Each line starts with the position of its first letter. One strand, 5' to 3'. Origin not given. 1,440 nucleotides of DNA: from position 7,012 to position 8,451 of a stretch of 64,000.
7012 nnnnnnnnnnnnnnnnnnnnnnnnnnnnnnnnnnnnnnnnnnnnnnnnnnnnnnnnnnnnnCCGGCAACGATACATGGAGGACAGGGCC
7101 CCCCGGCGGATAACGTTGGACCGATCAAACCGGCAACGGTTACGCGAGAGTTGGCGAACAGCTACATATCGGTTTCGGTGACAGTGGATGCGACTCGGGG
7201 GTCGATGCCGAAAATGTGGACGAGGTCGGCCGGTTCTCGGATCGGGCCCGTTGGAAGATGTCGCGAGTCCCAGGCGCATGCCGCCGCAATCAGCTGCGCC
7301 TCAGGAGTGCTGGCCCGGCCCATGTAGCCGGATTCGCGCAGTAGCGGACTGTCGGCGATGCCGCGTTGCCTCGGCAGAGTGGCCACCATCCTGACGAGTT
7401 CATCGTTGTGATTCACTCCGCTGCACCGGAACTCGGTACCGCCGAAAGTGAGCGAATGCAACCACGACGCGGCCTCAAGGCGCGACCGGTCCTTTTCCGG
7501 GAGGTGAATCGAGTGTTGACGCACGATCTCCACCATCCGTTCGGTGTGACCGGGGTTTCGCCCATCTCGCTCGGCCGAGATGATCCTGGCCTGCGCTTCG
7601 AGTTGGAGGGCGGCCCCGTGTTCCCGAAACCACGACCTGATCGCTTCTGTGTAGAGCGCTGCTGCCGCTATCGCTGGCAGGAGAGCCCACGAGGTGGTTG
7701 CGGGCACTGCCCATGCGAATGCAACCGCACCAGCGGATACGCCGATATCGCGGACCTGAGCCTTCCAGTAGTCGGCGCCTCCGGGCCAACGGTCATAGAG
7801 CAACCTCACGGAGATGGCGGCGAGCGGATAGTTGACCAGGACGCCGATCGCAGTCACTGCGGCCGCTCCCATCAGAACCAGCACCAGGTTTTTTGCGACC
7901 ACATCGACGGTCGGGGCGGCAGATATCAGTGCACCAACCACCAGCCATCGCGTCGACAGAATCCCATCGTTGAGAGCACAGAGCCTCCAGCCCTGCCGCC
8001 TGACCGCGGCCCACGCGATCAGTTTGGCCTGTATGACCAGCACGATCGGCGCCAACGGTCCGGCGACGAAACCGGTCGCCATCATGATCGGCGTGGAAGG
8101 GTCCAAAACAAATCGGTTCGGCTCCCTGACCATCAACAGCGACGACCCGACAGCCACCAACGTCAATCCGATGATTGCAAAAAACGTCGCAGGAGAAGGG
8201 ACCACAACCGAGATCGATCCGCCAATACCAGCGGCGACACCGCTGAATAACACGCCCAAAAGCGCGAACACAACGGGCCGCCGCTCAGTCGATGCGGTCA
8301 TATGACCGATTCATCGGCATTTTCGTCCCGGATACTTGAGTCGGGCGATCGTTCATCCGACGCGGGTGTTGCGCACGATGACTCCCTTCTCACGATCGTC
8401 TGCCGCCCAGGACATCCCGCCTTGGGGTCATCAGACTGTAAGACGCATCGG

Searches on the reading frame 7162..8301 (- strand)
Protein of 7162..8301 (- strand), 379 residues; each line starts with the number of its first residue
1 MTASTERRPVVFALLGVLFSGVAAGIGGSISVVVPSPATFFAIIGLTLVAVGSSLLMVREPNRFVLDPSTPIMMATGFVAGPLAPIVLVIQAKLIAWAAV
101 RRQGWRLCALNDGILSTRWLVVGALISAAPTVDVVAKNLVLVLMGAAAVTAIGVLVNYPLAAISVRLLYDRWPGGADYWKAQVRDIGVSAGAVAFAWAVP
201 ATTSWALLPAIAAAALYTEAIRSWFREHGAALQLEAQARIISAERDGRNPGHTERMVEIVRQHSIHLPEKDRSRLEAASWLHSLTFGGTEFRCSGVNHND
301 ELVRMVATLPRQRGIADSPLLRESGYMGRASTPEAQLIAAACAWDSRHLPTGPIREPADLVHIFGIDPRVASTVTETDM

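Call 3: search_protein_families(library=pfam, proteins=[window:7162-8301:-], max_evalue=0.01)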
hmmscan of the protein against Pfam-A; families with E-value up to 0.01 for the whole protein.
window:7162-8301:- (379 aa): 0 families

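Call 5: find_homologous_proteins(query=window:7162-8301:-)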
Query window:7162-8301:-: 8000 candidates shared short words with the query, none scored E <= 0.001.

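Call 9: find_encoding_contigs(protein=window:7162-8301:-, flank=10000)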
Protein window:7162-8301:- (379 aa): 1 contig read that carries it; 1 place shown.
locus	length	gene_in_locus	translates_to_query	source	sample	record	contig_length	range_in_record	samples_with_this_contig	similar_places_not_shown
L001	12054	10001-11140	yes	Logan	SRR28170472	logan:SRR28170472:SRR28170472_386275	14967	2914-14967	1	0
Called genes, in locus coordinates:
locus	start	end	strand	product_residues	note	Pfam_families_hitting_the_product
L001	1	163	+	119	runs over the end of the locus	PF02152:FolB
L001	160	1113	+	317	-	PF01288:HPPK, PF04140:ICMT (weak), PF04191:PEMT (weak)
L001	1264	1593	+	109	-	-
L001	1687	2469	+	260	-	PF10728:DUF2520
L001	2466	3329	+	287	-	PF02569:Pantoate_ligase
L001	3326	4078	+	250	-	PF03309:Pan_kinase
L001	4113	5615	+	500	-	PF01336:tRNA_anti-codon, PF00152:tRNA-synt_2, PF01409:tRNA-synt_2d (weak)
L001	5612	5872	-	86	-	PF06289:FlbD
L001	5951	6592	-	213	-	-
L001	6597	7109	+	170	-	PF05130:FlgN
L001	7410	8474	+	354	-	PF22638:FlgK_D1, PF06429:Flg_bbr_C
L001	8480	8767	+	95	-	PF00669:Flagellin_N (weak)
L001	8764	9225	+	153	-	-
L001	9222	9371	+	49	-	-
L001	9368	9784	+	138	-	PF02623:FliW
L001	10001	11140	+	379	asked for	-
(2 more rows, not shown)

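Call 15: search_protein_representatives(protein=window:7162-8301:-)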
Query: 379 residues. Proteins with E-value up to 0.001 (for the whole library): 16; up to 1e-10: 14; up to 1e-30: 6. The best 16 are listed.
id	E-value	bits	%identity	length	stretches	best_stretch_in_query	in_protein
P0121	9.7e-86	304.5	44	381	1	12-378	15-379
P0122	4.2e-49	184.0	37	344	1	51-375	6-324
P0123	8.0e-40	153.4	34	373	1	14-371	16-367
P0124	2.0e-33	132.4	37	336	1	61-374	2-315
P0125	6.0e-33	130.8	34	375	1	48-373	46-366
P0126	1.4e-31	126.3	32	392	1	14-378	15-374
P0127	1.0e-29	120.2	36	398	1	39-373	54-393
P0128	5.8e-27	111.1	30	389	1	48-378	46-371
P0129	1.6e-26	109.7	32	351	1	60-377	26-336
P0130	1.7e-24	103.0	34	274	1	141-377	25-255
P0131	3.3e-24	102.1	33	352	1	27-370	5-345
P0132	1.4e-16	77.0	28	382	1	26-369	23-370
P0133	2.1e-16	76.4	31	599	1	26-370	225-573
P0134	8.3e-16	74.4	33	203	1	210-376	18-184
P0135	1.1e-09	54.2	35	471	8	228-266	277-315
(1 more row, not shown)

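Call 18: find_encoding_contigs(protein=P0121, flank=10000, max_places=3)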
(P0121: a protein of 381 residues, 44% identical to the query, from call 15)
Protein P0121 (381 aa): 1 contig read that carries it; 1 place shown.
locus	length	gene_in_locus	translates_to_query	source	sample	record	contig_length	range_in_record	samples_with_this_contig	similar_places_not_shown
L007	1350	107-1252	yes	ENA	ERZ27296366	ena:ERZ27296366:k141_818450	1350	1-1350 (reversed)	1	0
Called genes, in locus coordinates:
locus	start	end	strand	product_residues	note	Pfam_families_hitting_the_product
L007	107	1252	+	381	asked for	-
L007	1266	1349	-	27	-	?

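Call 23: find_related_loci(query=A2, collection=genome_contigs, flank=10000)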
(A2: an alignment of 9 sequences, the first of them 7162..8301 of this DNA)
Query A2 (379 aa) in genome_contigs; peptide patterns used: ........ (x = any residue, [..] = any of these).
232 stretches matched a pattern; 5 encode a relative of the query (tblastn E <= 1e-3); 5 distinct loci.
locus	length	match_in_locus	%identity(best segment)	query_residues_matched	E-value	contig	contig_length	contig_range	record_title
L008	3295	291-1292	45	45-379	2e-90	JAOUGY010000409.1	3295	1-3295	MAG: Acidimicrobiia bacterium isolate 4_1_May_SF_Bin47 4_1_May_SF_Bin47_scaffold_21447_c1, whole genome shotgun sequence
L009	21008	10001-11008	33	40-370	1e-37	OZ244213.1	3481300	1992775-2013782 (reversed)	MAG: Acidimicrobiia bacterium isolate 7b9da096-343e-40e7-b6e2-bcdc06c1b74b genome assembly, chromosome: 1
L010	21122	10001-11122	32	1-378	2e-33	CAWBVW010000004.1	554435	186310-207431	MAG: uncultured bacterium isolate MFD09779.bin.1.214 genome assembly, contig: contig_25066, whole genome shotgun sequenc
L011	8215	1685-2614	31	62-378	5e-30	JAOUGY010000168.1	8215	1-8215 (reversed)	MAG: Acidimicrobiia bacterium isolate 4_1_May_SF_Bin47 4_1_May_SF_Bin47_scaffold_4005_c1, whole genome shotgun sequence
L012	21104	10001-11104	30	6-378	1e-31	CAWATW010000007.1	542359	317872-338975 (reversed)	MAG: uncultured bacterium isolate MFD09779.bin.1.206 genome assembly, contig: contig_53985, whole genome shotgun sequenc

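Call 27: predict_structure(alignment_id=A1)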
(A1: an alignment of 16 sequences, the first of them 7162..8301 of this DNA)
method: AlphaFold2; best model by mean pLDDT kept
length: 379 residues; sequences in the alignment: 16
mean_pLDDT: 79.5   pTM: 0.66
mean pLDDT of the five models: 79.5, 76.8, 76.3, 75.5, 73.1
residues with pLDDT >= 90: 101; 70-90: 192; 50-70: 75; < 50: 11
segments of 3 or more residues with pLDDT < 50: 1-5, 134-136
pLDDT, mean of each block of 10 residues (from residue 1): 53 70 63 78 88 75 61 84 89 90 79 86 82 55 67 72 75 71 70 64 61 75 80 89 90 95 95 94 87 84 79 82 82 94 94 93 93 83
secondary structure, 60 per line:
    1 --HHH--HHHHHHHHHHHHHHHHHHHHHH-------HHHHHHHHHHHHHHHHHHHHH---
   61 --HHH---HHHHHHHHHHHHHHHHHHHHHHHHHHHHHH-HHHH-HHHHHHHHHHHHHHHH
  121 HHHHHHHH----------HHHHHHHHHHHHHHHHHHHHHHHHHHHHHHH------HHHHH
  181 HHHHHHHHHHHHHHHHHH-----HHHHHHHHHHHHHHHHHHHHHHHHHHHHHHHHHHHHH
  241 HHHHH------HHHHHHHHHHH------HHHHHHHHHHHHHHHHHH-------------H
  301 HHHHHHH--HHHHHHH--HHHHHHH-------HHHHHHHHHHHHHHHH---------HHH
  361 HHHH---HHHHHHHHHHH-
elements in order: H8-29 H37-57 H69-98 H100-103 H105-128 H139-169 H176-198 H204-245 H252-262 H269-286 H300-307 H310-316 H319-325 H333-348 H358-364 H368-378

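Call 31: find_encoding_contigs(protein=P0127, flank=8000, max_places=1)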
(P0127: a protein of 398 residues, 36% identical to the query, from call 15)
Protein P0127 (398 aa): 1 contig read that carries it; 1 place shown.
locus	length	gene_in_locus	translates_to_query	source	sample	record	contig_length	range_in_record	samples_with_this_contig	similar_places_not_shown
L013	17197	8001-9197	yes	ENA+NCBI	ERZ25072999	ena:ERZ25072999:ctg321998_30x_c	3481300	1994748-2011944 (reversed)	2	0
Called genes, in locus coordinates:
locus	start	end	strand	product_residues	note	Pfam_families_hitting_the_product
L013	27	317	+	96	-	-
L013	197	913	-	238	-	PF00687:Ribosomal_L1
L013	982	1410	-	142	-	PF03946:Ribosomal_L11_N, PF00298:Ribosomal_L11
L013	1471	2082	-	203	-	PF02357:NusG, PF00467:KOW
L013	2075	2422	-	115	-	PF00584:SecE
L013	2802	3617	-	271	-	PF13452:FAS1_DH_region (faint), PF01575:MaoC_dehydratas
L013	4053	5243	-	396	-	PF00009:GTP_EFTU, PF03144:GTP_EFTU_D2, PF03143:GTP_EFTU_D3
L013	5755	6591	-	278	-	PF01435:Peptidase_M48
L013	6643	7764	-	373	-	PF02636:Methyltransf_28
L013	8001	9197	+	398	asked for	-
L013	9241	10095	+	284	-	PF00296:Bac_luciferase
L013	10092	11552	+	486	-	PF08323:Glyco_transf_5, PF13439:Glyco_transf_4 (weak), PF13579:Glyco_trans_4_4, PF00534:Glycos_transf_1, PF13692:Glyco_trans_1_4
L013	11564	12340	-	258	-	PF11716:MDMPI_N, PF07398:MDMPI_C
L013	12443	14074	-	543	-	PF00118:Cpn60_TCP1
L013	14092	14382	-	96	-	PF00166:Cpn10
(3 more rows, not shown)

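Call 32: find_encoding_contigs(protein=P0133, flank=8000, max_places=1)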
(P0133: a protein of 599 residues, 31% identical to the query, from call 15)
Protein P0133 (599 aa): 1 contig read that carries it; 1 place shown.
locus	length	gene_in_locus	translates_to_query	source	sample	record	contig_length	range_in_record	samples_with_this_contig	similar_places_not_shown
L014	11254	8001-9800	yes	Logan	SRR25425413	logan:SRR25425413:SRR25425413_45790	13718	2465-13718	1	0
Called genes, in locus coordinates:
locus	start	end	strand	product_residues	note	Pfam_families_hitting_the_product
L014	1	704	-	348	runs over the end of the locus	PF03631:Virul_fac_BrkB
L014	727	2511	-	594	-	PF02771:Acyl-CoA_dh_N, PF02770:Acyl-CoA_dh_M, PF00441:Acyl-CoA_dh_1, PF22924:ACOX_C_alpha1, PF08028:Acyl-CoA_dh_2 (weak), PF12806:Acyl-CoA_dh_C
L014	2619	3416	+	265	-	PF02585:PIG-L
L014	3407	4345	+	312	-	PF10343:Q_salvage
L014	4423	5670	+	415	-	PF13347:MFS_2, PF07690:MFS_1, PF00083:Sugar_tr (weak)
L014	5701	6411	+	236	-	PF01048:PNP_UDP_1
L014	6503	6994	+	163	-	PF00011:HSP20, PF17886:ArsA_HSP20 (weak)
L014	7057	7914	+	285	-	PF13302:Acetyltransf_3 (weak), PF13527:Acetyltransf_9 (weak), PF00583:Acetyltransf_1, PF13508:Acetyltransf_7 (weak), PF08445:FR47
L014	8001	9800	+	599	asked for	PF00072:Response_reg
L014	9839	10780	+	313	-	PF13793:Pribosyltran_N, PF00156:Pribosyltran, PF14572:Pribosyl_synth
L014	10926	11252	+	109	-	?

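Call 33: fold_search(model_id=the predicted structure, library=pdb)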
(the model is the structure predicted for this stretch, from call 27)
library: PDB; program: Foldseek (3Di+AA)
matches with E <= 10: 228; with E <= 0.001: 0
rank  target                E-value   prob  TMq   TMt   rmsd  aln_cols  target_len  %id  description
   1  9rc0                  2.8e-01  0.97  0.25  0.30   7.9       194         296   15  DvhD, PAS/HD-GYP domains (released 2026-03-04)
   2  9qn7_B                6.3e-01  0.08  0.12  0.14  21.7       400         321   15  Structure of talin in complex with a peptide fragment (released 2025-10-08)
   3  9xou_G                6.8e-01  0.08  0.14  0.14  23.6       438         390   11  CryoEM structure of LacY with Trimbody (released 2026-02-11)
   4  9qtq_G                7.1e-01  0.20  0.16  0.20  15.2       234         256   16  Structure of the energy converting methyltransferase (Mtr) of Methanosarcina mazei in complex with a novel protein bin (released 2025-12-24)
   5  9g95_A                7.7e-01  0.08  0.15  0.14  23.2       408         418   13  Lipid III flippase WzxE with NB10 nanobody in outward-facing conformation at 2.7552 A (released 2025-01-22)
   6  7o0y_D                8.7e-01  0.15  0.16  0.21  24.3       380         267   13  ABC transporter NosDFY, nucleotide-free in GDN (released 2022-04-13)
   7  3org_A                9.1e-01  0.11  0.18  0.14  23.1       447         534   16  Crystal Structure of a eukaryotic CLC transporter (released 2010-10-06)
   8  8tgh_B                9.5e-01  0.06  0.12  0.12  22.8       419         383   16  VMAT1 dimer with amphetamine and reserpine (released 2024-03-20)
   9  9jrk                  1.1e+00  0.08  0.12  0.12  24.7       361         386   10  outward-open hSLC19A1 + MTX (released 2025-02-26)
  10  8r97_B                1.2e+00  0.12  0.14  0.18  24.8       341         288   12  Crystal structure of the cryorhodopsin CryoR2 at pH 4.6, type B crystals, non-illuminated state (released 2024-12-11)
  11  8et6_A                1.2e+00  0.05  0.13  0.11  25.2       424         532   12  Cryo-EM structure of the organic cation transporter 1 in the apo state (released 2023-05-31)
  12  8k1n_C                1.2e+00  0.05  0.12  0.10  22.0       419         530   12  mycobacterial efflux pump, substrate-bound state (released 2024-07-17)
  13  3owa_D                1.3e+00  0.06  0.10  0.08  23.2       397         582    8  Crystal Structure of Acyl-CoA Dehydrogenase complexed with FAD from Bacillus anthracis (released 2010-10-13)
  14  4mcw_A                1.4e+00  0.30  0.21  0.22  12.2       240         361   14  Crystal structure of a HD-GYP domain (a cyclic-di-GMP phosphodiesterase) containing a tri-nuclear metal centre (released 2014-02-19)
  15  3owa_A                1.4e+00  0.07  0.12  0.09  23.1       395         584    9  Crystal Structure of Acyl-CoA Dehydrogenase complexed with FAD from Bacillus anthracis (released 2010-10-13)
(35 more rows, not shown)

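Call 36: find_related_loci(query=A2, collection=metagenome_contigs, flank=10000)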
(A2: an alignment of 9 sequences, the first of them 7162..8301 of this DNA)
Query A2 (379 aa) in metagenome_contigs; peptide patterns used: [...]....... (x = any residue, [..] = any of these).
381 stretches matched a pattern; 5 encode a relative of the query (tblastn E <= 1e-3); 5 distinct loci.
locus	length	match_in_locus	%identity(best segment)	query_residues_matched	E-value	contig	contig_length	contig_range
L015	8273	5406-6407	45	45-379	9e-90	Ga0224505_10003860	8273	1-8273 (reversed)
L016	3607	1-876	43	87-379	6e-71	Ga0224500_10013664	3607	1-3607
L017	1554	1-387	44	251-379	2e-32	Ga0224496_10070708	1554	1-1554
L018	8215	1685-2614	31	62-378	2e-30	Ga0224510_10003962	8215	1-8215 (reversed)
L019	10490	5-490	35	211-378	9e-21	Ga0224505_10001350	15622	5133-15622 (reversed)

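Call 45: search_protein_families(library=pfam, alignment_id=A1, max_evalue=1)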
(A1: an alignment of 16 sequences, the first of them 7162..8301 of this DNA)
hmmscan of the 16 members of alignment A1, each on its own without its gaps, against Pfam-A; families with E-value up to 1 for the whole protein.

A. member 1, window:7162-8301:- (379 aa): 0 families

B. families by the number of members that match (of 16 scanned): 7 families
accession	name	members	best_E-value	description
PF00072.30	Response_reg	2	9e-10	Response regulator receiver domain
PF19534.4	DUF6059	1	0.011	Family of unknown function (DUF6059)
PF14316.11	DUF4381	1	0.096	Domain of unknown function (DUF4381)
PF02254.24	TrkA_N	1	0.13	TrkA-N domain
PF06295.17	ZapG-like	1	0.17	Z-ring associated protein G-like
PF07825.17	Exc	1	0.18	Excisionase-like protein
PF11384.13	DUF3188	1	0.23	Protein of unknown function (DUF3188)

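Call 46: search_solved_structures(query=A1, max_evalue=10, show_alignments=2)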
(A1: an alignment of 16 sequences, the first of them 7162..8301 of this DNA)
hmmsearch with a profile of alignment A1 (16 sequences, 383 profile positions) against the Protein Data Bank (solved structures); distinct sequences matched with E-value up to 10: 2.
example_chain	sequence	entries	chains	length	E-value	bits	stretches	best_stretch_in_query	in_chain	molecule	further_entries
2pjq_A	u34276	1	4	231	0.023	16.8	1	242-284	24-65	Uncharacterized protein lp_2664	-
3izo_F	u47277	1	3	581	9.9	8.2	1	59-142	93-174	Fiber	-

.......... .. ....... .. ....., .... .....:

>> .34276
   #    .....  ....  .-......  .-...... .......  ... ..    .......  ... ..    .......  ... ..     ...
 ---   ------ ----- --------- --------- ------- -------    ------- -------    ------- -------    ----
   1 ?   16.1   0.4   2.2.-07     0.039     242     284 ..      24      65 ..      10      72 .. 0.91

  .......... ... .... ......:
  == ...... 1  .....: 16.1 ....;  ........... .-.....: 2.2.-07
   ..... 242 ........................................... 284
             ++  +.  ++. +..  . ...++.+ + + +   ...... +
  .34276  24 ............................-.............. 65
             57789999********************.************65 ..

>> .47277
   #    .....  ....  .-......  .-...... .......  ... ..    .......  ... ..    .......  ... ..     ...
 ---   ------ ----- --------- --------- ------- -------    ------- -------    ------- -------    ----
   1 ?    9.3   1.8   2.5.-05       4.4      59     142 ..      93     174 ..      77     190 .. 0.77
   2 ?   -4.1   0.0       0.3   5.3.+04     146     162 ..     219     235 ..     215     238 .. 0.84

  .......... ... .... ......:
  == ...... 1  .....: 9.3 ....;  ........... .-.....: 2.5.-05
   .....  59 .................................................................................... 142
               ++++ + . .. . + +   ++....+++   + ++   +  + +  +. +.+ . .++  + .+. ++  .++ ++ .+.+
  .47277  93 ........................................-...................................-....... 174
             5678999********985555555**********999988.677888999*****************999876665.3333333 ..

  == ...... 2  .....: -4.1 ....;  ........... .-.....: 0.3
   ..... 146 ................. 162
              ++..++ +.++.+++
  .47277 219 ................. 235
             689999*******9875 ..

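Call 57: list_cluster_members(proteins=[window:7162-8301:-, window:6824-7087:-, window:6824-7072:-, window:6390-6833:+, window:8518-8934:-])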
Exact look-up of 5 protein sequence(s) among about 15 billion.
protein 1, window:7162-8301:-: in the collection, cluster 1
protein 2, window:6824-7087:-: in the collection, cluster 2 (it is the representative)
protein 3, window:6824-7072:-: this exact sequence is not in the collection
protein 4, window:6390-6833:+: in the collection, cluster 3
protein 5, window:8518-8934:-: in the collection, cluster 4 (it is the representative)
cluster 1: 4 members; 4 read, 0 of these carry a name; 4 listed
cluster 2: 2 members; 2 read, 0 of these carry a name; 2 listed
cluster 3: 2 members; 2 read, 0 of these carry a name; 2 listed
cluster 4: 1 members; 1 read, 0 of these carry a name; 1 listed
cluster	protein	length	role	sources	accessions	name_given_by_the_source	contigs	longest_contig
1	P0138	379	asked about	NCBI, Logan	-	-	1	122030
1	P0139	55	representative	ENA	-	-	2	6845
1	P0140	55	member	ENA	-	-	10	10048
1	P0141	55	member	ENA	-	-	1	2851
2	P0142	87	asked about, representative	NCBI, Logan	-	-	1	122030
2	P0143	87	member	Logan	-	-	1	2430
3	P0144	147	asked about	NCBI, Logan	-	-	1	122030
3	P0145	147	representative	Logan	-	-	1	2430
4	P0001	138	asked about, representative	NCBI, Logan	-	-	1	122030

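Call 60: find_encoding_contigs(protein=P0143, flank=10000, max_places=3)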
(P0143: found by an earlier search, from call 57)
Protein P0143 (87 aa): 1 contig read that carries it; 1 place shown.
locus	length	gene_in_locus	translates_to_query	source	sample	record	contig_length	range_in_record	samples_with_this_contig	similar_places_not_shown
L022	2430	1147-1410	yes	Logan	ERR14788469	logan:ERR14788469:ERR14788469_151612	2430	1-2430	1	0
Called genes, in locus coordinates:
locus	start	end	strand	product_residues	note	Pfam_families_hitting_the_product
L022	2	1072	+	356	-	?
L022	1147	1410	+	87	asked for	PF02599:CsrA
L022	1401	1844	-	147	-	PF05130:FlgN (weak)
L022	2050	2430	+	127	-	?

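Call 101: search_protein_families(library=ncbifam, proteins=[window:7162-8301:-], max_evalue=0.01)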
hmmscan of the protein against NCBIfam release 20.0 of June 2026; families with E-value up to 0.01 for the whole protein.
window:7162-8301:- (379 aa): 1 family
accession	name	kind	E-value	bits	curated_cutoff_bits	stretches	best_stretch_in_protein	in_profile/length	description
NF049894.1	CG3035_N_ac_Glu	equivalog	0.00049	19.4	280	1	121-285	22-186/300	N-acetylglutamate synthase, CG3035 family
